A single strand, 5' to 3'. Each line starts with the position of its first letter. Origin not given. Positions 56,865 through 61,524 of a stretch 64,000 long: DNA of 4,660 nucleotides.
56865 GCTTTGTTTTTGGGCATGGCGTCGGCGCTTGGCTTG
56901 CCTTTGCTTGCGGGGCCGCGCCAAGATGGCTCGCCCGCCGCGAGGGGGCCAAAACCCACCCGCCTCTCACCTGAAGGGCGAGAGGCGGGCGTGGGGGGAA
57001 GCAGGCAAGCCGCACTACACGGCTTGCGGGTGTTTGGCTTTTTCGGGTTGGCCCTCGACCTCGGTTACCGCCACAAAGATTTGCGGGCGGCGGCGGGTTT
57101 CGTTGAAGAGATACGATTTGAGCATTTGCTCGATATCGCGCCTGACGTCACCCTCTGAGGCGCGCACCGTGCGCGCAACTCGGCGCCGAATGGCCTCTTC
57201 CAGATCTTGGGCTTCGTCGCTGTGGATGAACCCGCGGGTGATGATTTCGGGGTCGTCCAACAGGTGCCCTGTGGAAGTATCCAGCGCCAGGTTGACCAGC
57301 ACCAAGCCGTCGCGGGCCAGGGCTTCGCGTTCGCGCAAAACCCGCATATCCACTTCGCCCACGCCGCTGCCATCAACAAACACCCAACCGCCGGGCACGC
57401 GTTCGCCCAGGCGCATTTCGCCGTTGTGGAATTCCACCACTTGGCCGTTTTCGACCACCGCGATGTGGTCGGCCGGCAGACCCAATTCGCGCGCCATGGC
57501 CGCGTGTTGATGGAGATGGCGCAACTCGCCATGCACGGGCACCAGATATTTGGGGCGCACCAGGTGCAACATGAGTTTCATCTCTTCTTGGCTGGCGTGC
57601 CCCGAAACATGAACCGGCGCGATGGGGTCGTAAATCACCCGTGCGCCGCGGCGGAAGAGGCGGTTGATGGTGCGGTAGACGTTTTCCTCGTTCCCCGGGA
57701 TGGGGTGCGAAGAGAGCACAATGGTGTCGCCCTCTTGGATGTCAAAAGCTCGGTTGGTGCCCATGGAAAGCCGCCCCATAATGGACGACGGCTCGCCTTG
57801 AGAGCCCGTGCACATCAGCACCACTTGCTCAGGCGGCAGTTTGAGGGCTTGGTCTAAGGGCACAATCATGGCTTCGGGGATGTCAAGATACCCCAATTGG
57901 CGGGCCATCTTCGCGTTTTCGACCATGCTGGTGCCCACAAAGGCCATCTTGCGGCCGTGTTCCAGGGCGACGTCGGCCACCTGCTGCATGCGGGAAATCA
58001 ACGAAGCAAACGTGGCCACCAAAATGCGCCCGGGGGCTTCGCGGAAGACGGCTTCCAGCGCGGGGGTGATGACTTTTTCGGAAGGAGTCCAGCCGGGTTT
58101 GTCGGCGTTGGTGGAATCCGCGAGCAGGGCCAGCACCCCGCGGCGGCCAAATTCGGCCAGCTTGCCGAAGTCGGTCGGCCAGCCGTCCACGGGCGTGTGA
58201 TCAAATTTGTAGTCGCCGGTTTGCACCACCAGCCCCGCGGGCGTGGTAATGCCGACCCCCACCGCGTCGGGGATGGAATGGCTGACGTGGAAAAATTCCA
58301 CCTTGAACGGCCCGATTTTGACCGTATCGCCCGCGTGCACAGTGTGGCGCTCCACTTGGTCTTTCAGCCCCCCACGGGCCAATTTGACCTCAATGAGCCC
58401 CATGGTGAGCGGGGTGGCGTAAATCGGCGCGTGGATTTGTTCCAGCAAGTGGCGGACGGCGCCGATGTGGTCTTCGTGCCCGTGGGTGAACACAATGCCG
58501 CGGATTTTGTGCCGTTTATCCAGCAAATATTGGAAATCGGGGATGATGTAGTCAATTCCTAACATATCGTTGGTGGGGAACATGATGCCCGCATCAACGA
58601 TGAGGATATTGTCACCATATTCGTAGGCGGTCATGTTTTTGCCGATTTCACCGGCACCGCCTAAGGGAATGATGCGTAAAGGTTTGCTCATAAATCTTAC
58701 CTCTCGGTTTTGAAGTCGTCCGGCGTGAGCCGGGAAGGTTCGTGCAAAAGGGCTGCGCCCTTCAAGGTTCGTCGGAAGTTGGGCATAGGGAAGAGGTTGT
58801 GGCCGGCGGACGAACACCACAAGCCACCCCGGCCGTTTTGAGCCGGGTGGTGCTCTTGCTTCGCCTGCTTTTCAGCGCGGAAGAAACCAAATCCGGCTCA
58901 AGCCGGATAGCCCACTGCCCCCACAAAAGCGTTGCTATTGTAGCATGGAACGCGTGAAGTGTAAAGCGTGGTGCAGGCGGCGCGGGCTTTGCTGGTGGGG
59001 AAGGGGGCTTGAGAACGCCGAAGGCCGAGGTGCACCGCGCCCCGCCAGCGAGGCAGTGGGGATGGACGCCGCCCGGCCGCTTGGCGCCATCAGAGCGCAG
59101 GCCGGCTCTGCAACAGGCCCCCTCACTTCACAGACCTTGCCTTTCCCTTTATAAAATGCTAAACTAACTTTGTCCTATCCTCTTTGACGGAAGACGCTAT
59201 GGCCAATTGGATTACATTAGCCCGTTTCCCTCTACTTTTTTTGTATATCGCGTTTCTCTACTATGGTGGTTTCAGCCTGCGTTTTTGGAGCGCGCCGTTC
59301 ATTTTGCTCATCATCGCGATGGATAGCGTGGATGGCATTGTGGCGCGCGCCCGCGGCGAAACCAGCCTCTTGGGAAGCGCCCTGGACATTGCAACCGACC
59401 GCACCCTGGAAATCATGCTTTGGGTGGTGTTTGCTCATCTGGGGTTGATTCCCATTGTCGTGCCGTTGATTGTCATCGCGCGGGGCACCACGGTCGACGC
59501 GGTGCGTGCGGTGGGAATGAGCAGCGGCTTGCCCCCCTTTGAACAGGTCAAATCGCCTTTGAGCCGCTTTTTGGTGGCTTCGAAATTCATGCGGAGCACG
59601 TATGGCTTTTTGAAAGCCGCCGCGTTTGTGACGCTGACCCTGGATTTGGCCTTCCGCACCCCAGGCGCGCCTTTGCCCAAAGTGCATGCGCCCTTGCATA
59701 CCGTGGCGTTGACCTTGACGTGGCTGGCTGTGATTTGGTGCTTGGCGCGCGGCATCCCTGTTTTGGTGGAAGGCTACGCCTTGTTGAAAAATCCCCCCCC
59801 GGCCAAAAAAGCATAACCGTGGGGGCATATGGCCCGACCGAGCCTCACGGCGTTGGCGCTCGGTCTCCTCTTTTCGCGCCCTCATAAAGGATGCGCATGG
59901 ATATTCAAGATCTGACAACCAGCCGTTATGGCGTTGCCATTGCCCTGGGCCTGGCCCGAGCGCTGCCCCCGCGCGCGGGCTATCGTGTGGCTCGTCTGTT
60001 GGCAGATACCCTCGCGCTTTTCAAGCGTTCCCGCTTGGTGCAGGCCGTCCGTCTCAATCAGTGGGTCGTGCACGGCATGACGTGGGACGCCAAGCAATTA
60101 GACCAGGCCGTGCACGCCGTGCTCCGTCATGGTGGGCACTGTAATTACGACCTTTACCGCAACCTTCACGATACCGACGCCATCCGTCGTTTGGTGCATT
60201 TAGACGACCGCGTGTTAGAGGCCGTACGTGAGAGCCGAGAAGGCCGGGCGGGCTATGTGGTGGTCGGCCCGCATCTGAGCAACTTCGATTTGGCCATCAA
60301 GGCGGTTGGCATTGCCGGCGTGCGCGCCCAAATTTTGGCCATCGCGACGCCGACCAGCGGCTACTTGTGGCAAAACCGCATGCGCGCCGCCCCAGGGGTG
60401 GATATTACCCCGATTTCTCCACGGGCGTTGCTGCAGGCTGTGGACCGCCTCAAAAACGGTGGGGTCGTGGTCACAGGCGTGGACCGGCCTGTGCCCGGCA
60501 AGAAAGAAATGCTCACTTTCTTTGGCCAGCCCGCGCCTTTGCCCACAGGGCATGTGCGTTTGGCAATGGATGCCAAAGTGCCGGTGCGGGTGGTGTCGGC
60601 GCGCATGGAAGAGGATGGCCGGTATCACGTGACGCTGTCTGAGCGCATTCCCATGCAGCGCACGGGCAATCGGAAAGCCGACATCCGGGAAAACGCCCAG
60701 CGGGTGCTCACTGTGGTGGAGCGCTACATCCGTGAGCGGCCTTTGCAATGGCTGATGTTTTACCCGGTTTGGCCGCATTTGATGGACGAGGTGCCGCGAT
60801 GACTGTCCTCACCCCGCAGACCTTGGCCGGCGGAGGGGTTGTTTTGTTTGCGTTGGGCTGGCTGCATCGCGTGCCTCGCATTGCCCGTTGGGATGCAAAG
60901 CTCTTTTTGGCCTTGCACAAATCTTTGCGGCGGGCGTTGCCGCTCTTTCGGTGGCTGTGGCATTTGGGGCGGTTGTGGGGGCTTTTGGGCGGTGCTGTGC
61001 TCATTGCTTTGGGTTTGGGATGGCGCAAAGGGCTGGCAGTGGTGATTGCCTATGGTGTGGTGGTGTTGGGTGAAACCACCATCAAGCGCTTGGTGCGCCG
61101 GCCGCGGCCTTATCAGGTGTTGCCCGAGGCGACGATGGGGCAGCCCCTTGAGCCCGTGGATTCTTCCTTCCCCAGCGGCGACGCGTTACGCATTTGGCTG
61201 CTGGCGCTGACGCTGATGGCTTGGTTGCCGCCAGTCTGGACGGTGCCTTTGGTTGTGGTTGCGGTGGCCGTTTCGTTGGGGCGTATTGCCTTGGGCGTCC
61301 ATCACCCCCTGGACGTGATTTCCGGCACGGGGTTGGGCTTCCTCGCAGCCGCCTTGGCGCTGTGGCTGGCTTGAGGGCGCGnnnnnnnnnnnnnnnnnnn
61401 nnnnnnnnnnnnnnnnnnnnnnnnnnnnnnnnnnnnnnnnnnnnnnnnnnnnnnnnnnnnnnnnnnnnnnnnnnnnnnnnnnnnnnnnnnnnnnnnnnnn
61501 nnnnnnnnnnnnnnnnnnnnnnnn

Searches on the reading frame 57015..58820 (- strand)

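Call 15: search_protein_families(library=pfam, proteins=[window:57015-58820:-], max_evalue=0.01)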
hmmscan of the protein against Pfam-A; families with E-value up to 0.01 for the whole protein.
window:57015-58820:- (601 aa): 6 families
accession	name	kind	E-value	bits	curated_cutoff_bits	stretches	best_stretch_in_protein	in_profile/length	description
PF22505.1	RNase_J_b_CASP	-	9.6e-45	151.9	27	1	264-388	2-126/126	Ribonuclease J, beta-CASP domain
PF17770.6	RNase_J_C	-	1.3e-19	71.5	23.8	1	494-588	1-102/102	Ribonuclease J C-terminal domain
PF12706.13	Lactamase_B_2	-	8.9e-12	45.5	27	1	101-209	26-140/200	Beta-lactamase superfamily domain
PF07521.17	RMMBL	-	3.2e-11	43.5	21.6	1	400-450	8-60/63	Zn-dependent metallo-hydrolase RNA specificity domain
PF00753.33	Lactamase_B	-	1.1e-08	35.7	22.7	1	60-209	5-155/196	Metallo-beta-lactamase superfamily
PF09269.16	DUF1967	-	0.0036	17.8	27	0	144-176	38-70/70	Domain of unknown function (DUF1967)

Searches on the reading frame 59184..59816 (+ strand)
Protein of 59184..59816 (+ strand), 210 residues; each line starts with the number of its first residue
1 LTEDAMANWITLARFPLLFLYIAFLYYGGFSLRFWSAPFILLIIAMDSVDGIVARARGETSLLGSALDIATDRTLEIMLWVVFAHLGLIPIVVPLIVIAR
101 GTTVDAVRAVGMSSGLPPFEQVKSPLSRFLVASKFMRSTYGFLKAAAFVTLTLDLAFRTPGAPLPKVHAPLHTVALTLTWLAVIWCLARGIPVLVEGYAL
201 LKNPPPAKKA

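Call 15: search_protein_families(library=pfam, proteins=[window:59184-59816:+], max_evalue=0.01)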
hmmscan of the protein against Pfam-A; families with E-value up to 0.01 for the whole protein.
window:59184-59816:+ (210 aa): 1 family
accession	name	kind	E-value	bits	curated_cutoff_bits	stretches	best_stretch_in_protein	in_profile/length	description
PF01066.26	CDP-OH_P_transf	-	7.8e-13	49.5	22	1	6-134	3-129/152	CDP-alcohol phosphatidyltransferase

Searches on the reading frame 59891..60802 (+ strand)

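Call 15: search_protein_families(library=pfam, proteins=[window:59891-60802:+], max_evalue=0.01)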
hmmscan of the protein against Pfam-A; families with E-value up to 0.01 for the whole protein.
window:59891-60802:+ (303 aa): 1 family
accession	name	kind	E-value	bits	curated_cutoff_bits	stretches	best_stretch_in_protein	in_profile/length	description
PF03279.18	Lip_A_acyltrans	-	2.5e-16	60.2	22.3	1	17-294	21-293/295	Bacterial lipid A biosynthesis acyltransferase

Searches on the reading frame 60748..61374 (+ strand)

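Call 15: search_protein_families(library=pfam, proteins=[window:60748-61374:+], max_evalue=0.01)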
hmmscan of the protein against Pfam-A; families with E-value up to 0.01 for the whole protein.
window:60748-61374:+ (208 aa): 2 families
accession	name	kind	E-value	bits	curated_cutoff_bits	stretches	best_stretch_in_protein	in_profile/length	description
PF01569.27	PAP2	-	1e-17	64.6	27.2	1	96-206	3-123/130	PAP2 superfamily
PF14378.12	PAP2_3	-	0.0083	16.4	27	1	139-203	125-190/190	PAP2 superfamily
